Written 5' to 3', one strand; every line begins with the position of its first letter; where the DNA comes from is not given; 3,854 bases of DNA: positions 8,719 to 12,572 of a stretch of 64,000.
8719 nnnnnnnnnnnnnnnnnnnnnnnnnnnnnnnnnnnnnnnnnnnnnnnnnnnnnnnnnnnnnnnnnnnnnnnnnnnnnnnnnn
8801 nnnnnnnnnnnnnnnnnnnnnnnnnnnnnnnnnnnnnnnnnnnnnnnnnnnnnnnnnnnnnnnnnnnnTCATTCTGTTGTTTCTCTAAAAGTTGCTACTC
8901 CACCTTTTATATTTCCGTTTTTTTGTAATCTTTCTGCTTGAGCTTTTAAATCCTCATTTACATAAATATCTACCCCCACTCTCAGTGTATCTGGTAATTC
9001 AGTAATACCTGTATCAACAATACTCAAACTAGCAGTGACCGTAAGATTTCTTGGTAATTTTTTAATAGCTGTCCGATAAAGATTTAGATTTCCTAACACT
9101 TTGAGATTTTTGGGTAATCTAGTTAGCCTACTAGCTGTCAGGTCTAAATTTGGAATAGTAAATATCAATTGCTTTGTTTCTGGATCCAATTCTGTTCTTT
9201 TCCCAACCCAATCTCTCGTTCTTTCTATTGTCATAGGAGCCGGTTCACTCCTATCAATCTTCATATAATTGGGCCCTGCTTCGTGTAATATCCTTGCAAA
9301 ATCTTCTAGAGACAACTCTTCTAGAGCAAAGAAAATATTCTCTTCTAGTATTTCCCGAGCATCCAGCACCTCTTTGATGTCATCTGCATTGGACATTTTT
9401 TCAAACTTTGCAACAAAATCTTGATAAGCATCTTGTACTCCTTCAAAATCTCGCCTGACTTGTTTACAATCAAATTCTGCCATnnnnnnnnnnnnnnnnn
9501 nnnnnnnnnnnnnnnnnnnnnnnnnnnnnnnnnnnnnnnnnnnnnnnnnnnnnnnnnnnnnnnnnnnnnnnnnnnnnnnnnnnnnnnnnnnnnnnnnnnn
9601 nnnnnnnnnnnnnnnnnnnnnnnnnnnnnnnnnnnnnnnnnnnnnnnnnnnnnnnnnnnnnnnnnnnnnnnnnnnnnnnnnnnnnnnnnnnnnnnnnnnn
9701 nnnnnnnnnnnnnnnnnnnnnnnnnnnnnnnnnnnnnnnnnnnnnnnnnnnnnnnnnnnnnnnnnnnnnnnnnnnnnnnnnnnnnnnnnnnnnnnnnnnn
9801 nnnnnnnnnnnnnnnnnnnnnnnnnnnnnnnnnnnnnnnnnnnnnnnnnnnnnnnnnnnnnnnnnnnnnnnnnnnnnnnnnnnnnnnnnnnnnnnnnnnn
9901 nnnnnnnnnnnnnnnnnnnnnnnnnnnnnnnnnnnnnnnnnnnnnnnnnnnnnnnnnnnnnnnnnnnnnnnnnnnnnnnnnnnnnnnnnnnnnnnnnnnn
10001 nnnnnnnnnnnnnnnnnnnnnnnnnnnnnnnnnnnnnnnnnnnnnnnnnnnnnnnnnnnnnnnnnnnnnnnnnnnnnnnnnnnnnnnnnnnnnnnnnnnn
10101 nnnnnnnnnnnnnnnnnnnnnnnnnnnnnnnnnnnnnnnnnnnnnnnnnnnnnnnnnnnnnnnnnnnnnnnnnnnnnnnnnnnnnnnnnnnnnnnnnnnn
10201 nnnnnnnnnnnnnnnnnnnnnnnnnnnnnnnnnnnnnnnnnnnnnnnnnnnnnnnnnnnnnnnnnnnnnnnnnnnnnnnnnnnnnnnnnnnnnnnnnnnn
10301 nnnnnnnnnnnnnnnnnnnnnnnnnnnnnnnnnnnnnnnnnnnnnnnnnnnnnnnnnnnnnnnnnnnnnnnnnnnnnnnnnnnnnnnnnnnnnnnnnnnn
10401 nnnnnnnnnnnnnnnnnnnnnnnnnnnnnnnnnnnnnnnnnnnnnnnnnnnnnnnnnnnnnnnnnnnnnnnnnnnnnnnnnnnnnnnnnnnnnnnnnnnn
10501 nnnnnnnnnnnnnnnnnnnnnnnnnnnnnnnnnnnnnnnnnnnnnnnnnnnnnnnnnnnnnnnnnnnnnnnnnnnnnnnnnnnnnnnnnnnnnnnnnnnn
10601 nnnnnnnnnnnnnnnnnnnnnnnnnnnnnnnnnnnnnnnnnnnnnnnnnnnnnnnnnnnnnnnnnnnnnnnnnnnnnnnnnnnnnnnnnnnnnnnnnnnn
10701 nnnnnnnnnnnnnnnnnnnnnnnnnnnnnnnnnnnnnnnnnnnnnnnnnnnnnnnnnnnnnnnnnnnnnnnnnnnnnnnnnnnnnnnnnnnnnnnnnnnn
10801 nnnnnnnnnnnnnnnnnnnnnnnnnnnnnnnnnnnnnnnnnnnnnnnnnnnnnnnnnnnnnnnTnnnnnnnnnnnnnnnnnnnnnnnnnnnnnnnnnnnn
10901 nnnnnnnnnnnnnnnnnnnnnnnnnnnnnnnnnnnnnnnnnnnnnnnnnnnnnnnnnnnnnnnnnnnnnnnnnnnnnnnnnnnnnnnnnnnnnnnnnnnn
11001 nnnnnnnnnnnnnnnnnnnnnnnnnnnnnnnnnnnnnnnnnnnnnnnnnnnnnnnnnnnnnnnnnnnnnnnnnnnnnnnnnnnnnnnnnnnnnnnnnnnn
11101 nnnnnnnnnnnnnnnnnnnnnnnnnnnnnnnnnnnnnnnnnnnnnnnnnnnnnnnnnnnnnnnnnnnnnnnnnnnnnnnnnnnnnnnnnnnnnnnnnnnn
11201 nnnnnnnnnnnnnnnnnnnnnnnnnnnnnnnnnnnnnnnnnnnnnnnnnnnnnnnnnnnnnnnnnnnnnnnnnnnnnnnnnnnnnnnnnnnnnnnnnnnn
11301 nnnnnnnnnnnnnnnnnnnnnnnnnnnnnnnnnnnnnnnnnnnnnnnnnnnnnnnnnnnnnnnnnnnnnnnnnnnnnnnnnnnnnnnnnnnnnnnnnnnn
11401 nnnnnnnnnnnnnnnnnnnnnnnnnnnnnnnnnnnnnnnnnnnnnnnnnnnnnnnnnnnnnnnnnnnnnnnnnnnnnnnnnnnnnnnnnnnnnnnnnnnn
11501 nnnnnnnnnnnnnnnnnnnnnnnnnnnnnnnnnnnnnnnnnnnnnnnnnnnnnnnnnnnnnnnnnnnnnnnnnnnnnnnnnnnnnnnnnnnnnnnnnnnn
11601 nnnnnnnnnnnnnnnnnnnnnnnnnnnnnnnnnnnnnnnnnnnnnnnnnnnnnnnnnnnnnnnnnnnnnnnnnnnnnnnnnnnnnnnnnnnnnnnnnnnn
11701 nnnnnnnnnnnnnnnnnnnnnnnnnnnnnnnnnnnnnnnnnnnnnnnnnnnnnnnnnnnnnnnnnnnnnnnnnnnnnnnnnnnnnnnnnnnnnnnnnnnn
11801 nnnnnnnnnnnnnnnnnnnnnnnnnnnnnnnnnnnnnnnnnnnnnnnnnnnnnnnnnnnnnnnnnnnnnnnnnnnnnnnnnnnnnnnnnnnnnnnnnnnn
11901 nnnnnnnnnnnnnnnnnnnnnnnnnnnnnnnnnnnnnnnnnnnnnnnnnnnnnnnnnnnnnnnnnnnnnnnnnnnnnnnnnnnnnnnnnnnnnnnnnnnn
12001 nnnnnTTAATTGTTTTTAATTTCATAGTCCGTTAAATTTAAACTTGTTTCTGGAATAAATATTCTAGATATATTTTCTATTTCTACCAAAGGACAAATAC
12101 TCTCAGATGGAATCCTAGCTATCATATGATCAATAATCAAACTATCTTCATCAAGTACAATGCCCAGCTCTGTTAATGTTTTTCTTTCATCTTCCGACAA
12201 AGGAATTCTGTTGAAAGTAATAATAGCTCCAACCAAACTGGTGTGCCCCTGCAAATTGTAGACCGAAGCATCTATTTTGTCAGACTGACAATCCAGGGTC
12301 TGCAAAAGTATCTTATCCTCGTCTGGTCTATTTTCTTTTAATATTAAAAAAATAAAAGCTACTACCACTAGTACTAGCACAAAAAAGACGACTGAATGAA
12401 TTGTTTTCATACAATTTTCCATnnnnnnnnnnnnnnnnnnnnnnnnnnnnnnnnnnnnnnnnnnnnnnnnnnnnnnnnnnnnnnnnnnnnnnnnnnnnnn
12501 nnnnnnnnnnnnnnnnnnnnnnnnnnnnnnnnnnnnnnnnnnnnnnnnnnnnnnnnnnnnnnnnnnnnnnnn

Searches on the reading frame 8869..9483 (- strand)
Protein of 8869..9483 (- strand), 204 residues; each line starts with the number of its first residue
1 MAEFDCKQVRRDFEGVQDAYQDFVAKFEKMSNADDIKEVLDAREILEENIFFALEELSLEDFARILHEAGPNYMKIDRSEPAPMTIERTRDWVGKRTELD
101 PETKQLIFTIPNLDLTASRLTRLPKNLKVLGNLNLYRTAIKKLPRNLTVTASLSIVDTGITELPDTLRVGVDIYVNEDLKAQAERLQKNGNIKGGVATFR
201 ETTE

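Call 82: search_protein_families(library=pfam, proteins=[window:8869-9483:-], max_evalue=1)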
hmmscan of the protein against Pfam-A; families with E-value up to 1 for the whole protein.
window:8869-9483:- (204 aa): 0 families

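Call 89: find_encoding_contigs(protein=window:8872-9483:-, flank=6000, max_places=6)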
Protein window:8872-9483:- (204 aa): 13 contigs read that carry it; 6 places shown.
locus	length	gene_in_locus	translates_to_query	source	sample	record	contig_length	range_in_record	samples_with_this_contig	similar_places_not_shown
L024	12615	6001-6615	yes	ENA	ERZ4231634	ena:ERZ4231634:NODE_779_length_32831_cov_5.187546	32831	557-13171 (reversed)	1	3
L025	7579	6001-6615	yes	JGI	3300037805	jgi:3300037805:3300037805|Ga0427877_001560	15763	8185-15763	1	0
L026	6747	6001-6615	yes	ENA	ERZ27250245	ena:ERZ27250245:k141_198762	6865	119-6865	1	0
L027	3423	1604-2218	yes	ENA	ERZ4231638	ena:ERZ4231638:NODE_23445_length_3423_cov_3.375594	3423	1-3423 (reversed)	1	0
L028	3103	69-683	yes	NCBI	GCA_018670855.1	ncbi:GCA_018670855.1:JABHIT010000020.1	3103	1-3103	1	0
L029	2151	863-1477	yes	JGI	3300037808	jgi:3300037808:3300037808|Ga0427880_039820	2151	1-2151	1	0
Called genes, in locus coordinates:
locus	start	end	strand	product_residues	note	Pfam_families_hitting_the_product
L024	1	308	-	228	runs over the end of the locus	PF00294:PfkB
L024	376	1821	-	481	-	PF00282:Pyridoxal_deC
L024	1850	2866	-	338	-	PF00579:tRNA-synt_1b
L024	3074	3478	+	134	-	-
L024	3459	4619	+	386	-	PF00162:PGK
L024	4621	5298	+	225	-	-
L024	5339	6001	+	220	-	-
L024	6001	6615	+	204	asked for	-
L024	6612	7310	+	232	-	-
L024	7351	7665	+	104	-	-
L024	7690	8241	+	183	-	-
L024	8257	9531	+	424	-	PF03952:Enolase_N, PF00113:Enolase_C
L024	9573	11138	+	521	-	PF01676:Metalloenzyme, PF06415:iPGM_N, PF01663:Phosphodiest, PF00884:Sulfatase (weak)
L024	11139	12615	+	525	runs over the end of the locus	PF01676:Metalloenzyme, PF06415:iPGM_N, PF00884:Sulfatase (faint)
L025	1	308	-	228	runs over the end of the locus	PF00294:PfkB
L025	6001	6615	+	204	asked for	-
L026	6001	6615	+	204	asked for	-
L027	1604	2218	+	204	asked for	-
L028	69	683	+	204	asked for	-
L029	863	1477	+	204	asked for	-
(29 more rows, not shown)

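Call 93: search_protein_families(library=padloc, proteins=[window:8869-9483:-], max_evalue=1)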
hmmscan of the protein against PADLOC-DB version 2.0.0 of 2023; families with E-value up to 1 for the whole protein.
window:8869-9483:- (204 aa): 0 families

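Call 95: search_solved_structures(query=window:8872-9483:-, max_evalue=1, show_alignments=1)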
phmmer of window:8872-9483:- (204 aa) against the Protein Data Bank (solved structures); distinct sequences matched with E-value up to 1: 4.
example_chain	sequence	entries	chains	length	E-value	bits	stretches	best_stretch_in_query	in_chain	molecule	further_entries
8z5u_0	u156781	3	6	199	2.2e-15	60.4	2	114-177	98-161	Leucine-rich repeat protein | LRR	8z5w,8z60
4puf_A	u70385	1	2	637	0.00043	23.6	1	83-171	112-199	E3 ubiquitin-protein ligase SlrP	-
7yjw_A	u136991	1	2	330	0.02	18.1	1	109-147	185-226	Membrane protein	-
4ow2_A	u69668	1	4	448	0.62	13.3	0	112-177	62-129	Yop effector YopM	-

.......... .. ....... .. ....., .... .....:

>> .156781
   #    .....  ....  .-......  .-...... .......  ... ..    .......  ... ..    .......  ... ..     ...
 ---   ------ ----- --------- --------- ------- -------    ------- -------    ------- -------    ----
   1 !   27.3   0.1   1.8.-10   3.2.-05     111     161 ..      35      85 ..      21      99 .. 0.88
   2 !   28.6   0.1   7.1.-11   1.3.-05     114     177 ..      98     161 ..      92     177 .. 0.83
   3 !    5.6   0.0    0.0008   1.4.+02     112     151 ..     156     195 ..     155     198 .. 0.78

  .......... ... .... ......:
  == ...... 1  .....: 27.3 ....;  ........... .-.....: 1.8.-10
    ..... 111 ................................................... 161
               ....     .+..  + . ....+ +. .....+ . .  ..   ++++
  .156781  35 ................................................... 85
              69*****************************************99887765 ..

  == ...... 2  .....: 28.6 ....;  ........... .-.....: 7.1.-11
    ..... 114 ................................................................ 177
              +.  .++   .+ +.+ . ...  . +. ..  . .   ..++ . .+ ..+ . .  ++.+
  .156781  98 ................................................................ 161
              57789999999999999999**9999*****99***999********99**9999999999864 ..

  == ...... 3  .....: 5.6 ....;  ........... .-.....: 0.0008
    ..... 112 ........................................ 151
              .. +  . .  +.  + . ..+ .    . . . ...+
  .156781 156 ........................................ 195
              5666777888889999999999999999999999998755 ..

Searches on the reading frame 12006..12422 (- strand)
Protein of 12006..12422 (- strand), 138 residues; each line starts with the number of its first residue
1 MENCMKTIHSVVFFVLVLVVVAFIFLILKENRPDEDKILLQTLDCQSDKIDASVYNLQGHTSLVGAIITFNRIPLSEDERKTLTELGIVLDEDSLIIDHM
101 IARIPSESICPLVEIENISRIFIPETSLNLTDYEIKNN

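Call 82: search_protein_families(library=pfam, proteins=[window:12006-12422:-], max_evalue=1)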
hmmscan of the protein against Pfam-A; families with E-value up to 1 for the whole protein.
window:12006-12422:- (138 aa): 1 family
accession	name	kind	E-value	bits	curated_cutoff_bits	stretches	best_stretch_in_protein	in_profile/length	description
PF17870.6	Insulin_TMD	-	0.0014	19.1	33.4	1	8-30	19-41/47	Insulin receptor trans-membrane segment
